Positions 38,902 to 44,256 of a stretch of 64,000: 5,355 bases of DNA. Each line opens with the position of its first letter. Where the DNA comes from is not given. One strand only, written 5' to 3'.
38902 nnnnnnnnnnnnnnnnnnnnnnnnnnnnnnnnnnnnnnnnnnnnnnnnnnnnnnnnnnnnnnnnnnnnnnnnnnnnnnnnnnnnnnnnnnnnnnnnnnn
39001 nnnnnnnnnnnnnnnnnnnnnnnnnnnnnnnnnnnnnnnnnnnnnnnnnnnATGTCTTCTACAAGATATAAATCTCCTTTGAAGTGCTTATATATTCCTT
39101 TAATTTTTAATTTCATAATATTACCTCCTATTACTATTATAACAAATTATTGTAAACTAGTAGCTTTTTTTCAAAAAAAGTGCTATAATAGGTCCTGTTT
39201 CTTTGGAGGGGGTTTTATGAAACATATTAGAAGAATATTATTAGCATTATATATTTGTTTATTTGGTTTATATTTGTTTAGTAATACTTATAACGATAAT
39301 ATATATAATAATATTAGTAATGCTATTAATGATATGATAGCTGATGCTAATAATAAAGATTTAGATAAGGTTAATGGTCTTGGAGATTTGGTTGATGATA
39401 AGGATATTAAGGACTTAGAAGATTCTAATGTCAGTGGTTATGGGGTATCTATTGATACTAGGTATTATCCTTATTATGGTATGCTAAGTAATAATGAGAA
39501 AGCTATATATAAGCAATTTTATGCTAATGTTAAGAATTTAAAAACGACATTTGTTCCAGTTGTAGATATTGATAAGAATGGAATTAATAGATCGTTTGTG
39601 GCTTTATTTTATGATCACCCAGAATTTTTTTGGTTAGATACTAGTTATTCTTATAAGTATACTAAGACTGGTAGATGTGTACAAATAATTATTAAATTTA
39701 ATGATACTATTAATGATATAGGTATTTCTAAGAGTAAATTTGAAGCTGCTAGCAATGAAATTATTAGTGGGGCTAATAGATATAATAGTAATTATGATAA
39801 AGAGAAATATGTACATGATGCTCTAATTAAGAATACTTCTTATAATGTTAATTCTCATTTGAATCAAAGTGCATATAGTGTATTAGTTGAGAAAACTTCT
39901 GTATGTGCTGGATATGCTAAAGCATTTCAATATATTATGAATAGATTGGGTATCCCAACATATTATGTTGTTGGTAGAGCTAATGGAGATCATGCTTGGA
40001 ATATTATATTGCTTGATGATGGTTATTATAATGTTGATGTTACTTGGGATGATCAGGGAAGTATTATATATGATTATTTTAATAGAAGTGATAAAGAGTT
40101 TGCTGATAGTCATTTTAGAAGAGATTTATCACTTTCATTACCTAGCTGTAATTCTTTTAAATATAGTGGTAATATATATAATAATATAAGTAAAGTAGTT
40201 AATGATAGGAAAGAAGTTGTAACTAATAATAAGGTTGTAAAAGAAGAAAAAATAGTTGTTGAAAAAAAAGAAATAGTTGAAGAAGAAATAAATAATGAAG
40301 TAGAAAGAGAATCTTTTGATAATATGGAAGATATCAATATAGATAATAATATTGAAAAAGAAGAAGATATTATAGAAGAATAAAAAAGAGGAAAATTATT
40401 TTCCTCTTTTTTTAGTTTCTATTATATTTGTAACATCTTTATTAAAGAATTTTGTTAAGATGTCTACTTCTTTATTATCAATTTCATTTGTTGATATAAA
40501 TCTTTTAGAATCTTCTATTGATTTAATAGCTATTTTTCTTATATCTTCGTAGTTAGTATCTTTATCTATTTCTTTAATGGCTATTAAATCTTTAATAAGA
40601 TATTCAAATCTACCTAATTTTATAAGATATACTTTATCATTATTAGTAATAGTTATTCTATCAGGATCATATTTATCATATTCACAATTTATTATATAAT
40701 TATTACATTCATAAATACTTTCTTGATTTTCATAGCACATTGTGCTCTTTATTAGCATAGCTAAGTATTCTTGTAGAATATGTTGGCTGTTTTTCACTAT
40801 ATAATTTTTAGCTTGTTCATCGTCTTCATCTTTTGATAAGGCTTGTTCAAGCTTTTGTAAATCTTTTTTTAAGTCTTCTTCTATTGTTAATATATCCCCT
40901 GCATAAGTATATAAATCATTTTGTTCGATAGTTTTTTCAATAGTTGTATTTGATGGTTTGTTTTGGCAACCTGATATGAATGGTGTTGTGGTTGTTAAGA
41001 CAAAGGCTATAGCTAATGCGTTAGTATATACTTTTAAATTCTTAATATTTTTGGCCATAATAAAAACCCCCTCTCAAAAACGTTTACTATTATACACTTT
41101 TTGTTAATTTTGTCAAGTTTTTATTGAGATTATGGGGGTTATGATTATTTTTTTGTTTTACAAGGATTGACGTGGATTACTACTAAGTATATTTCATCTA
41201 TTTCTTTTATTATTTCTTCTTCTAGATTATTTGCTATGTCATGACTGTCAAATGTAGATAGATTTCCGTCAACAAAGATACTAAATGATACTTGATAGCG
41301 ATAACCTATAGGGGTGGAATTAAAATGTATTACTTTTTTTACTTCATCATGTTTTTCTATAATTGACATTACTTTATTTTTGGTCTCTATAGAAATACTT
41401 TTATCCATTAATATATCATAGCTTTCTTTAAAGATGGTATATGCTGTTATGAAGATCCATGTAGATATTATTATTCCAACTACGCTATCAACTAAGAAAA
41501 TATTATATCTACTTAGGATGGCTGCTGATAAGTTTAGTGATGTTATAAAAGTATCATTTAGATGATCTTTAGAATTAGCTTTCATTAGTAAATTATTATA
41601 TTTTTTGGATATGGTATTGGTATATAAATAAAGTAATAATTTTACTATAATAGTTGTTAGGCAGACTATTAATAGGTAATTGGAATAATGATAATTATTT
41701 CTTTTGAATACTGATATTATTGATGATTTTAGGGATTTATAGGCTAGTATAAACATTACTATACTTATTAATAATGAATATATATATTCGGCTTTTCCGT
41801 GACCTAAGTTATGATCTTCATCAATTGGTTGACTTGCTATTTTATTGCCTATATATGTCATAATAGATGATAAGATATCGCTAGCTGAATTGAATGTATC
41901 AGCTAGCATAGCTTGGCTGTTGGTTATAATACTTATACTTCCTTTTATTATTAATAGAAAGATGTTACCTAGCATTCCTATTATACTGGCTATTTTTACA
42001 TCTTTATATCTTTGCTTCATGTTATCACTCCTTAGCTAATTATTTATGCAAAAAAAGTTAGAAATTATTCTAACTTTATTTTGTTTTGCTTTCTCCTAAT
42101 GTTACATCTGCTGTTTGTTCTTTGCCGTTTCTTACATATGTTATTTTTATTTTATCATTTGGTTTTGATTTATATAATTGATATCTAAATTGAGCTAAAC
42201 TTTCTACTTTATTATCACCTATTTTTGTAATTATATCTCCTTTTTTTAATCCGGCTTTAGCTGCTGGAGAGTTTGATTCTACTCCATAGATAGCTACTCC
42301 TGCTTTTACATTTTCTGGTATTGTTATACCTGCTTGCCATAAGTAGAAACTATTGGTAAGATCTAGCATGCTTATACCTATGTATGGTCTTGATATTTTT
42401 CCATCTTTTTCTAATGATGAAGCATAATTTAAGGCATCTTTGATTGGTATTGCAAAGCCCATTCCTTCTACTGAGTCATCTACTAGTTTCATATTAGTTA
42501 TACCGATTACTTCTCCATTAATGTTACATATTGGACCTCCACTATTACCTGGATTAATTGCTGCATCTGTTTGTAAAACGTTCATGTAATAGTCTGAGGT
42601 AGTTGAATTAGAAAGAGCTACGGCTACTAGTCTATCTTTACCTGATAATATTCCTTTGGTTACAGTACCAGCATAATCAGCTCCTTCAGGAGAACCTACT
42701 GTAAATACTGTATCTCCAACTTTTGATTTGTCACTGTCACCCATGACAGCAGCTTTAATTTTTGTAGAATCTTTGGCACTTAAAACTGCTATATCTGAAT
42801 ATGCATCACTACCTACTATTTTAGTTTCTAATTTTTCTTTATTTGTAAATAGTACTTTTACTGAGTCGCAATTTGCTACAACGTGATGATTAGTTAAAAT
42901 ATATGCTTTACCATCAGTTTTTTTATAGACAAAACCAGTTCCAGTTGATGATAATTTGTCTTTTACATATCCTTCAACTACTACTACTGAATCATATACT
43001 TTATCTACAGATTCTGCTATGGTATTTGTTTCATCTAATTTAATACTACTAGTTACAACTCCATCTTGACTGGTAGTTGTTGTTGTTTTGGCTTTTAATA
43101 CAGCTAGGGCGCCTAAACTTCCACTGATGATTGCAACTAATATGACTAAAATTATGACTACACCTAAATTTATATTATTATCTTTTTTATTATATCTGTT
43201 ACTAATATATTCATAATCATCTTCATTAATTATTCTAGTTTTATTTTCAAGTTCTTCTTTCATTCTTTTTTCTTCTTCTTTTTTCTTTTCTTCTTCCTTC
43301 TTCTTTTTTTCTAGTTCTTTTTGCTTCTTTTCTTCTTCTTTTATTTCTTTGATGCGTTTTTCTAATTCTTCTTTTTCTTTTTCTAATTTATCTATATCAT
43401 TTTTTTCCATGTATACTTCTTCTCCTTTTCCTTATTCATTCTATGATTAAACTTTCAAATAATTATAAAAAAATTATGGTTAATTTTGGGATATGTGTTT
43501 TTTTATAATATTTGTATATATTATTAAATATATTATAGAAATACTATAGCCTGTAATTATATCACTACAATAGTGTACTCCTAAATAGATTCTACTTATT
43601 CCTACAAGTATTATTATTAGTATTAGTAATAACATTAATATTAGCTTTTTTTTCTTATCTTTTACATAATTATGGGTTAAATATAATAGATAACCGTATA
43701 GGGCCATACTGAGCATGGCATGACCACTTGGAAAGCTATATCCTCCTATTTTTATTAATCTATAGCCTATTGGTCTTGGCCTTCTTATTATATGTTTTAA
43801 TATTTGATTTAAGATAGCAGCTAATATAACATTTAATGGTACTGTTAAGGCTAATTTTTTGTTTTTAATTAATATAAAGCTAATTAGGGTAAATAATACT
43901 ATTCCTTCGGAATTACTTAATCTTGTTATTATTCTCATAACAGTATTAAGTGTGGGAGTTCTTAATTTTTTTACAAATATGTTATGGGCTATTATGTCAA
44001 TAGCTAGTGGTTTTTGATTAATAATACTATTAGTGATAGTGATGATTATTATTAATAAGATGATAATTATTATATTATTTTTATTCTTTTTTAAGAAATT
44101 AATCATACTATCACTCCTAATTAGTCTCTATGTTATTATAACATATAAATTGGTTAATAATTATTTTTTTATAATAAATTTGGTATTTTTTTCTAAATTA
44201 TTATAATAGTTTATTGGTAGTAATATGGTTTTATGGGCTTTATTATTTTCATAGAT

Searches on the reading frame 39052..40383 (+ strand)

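Call 5: search_protein_families(library=pfam, proteins=[window:39052-40383:+], max_evalue=0.01)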
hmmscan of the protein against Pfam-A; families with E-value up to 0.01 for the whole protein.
window:39052-40383:+ (443 aa): 1 family
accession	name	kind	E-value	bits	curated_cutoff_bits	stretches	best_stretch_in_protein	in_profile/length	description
PF01841.26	Transglut_core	-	3.5e-12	47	23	1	244-329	11-107/108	Transglutaminase-like superfamily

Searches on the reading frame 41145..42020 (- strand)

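Call 8: search_protein_families(library=ncbifam, proteins=[window:41145-42020:-], max_evalue=0.01)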
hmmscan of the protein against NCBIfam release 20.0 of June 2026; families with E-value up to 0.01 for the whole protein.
window:41145-42020:- (291 aa): 10 families
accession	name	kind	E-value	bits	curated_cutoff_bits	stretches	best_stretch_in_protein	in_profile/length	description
TIGR01297.1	CDF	superfamily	7.1e-54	183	82.35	1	12-288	5-284/285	cation diffusion facilitator family transporter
NF033615.1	CDF_MamM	equivalog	1.6e-50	171.9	350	1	8-286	8-288/290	magnetosome biogenesis CDF transporter MamM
NF050169.1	CatEfflxFieF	equivalog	9.6e-38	130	420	1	8-286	4-281/282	cation efflux pump FieF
NF033616.1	CDF_MamB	equivalog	9.2e-36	123.8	350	1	15-286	12-283/284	magnetosome biogenesis CDF transporter MamB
NF007064.0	PRK09509.1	equivalog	5.7e-28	97.8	447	1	1-288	1-288/300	CDF family cation-efflux transporter FieF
NF052621.1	MngEfTpMntE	equivalog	3e-24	86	500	1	16-288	10-283/293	manganese efflux transporter MntE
NF052602.1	Zn_efflux_Cdf31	equivalog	1.8e-20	73.5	460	1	6-290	4-293/299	CDF family zinc efflux transporter Cdf31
NF040994.1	MamV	equivalog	1.5e-19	70.2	500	1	11-289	13-290/319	CDF transporter MamV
NF002923.0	PRK03557.1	equivalog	5.3e-07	29.2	408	1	26-241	35-250/313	CDF family zinc transporter ZitB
NF033827.1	CDF_efflux_DmeF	equivalog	3.6e-05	23.3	250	1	153-227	185-260/309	CDF family Co(II)/Ni(II) efflux transporter DmeF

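Call 59: search_protein_families(library=pfam, proteins=[window:41145-42020:-], max_evalue=0.0001)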
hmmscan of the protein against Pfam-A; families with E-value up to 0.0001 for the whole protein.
window:41145-42020:- (291 aa): 2 families
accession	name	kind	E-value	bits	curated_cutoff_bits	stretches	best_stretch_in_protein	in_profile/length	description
PF01545.26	Cation_efflux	-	4.1e-38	131.6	26.6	1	13-205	2-198/198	Cation efflux family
PF16916.11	ZT_dimer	-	2e-12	47.4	26.7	1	212-287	4-78/78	Dimerisation domain of Zinc Transporter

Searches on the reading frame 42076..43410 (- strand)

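Call 8: search_protein_families(library=ncbifam, proteins=[window:42076-43410:-], max_evalue=0.01)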
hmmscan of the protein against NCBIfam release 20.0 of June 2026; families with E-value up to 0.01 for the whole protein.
window:42076-43410:- (444 aa): 20 families
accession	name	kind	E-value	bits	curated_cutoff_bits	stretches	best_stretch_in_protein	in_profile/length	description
NF053637.1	SerProtHtrAspr2045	equivalog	3.3e-87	293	650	1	84-442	12-390/394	serine protease HtrA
TIGR02037.1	degP_htrA_DO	subfamily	1.4e-78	264.8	416.2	1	149-443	54-332/434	Do family serine endopeptidase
NF047968.1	SerProtHtrA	equivalog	2.8e-67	227.6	470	1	87-438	2-357/357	serine protease HtrA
NF041521.1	HhoA_HhoB_HtrA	equivalog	2.4e-64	217.8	450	1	150-439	52-332/335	HhoA/HhoB/HtrA family serine endopeptidase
NF050055.1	SerProtHtrAMycob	equivalog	4.6e-52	177.6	800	1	79-437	153-497/502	serine protease HtrA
TIGR02038.1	protease_degS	equivalog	2.8e-51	174.7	422.95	1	80-441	8-349/351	outer membrane-stress sensor serine endopeptidase DegS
NF008147.1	PRK10898.1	equivalog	7e-51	173.4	408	1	80-441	9-350/352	outer membrane-stress sensor serine endopeptidase DegS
NF007526.1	PRK10139.1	equivalog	1e-50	172.8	756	1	150-442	86-363/456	serine endoprotease DegQ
NF008189.1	PRK10942.1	equivalog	1.2e-47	162.5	720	1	149-442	107-385/477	serine endoprotease DegP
NF040960.1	MamE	equivalog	2.6e-37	128.8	800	2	153-329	120-289/659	magnetosome formation protease MamE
NF033740.0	MarP_fam_protase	equivalog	6.7e-23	81.3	250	1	127-325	182-369/390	MarP family serine protease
NF040961.1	MamO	equivalog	1.1e-11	43.8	800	1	101-323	44-257/648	magnetosome protein MamO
NF041199.1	trx7_PDZ_seleno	equivalog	3.9e-11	42.5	300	1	367-439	200-273/390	Trx7/PDZ domain-containing (seleno)protein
NF040965.1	MamP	equivalog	3.9e-08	33.3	300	1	371-435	137-199/290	magnetosome magnetite formation protein MamP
TIGR00054.1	TIGR00054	equivalog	9e-08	31.4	147.55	1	369-438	201-269/421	RIP metalloprotease RseP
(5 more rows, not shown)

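Call 59: search_protein_families(library=pfam, proteins=[window:42076-43410:-], max_evalue=0.0001)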
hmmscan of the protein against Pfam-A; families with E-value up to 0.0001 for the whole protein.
window:42076-43410:- (444 aa): 5 families
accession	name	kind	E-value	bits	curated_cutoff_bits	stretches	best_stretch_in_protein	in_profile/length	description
PF13365.12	Trypsin_2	-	4.7e-32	112.1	27.6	1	157-304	1-144/144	Trypsin-like peptidase domain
PF13180.12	PDZ_2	-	3.7e-22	78.9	27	1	342-438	1-80/80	PDZ domain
PF00089.32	Trypsin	-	1.5e-15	58.1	20.6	1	158-327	28-217/220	Trypsin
PF17820.7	PDZ_6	-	4e-10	39.7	27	1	374-427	2-54/54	PDZ domain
PF00595.29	PDZ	-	2e-08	34.9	23.2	1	361-424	13-79/81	PDZ domain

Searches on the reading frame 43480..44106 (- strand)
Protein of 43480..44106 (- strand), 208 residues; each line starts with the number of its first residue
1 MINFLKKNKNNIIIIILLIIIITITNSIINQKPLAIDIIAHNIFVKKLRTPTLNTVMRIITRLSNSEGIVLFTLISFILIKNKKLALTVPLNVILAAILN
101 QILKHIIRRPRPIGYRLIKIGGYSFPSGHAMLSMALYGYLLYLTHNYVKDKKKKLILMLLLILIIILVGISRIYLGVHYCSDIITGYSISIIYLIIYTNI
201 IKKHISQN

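Call 59: search_protein_families(library=pfam, proteins=[window:43480-44106:-], max_evalue=0.0001)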
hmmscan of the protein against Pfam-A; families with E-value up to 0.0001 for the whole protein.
window:43480-44106:- (208 aa): 2 families
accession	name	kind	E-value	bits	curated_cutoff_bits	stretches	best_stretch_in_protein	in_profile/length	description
PF01569.27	PAP2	-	2.2e-21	76.4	27.2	1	88-203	4-127/130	PAP2 superfamily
PF14378.12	PAP2_3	-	1e-05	25.9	27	1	121-192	123-186/190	PAP2 superfamily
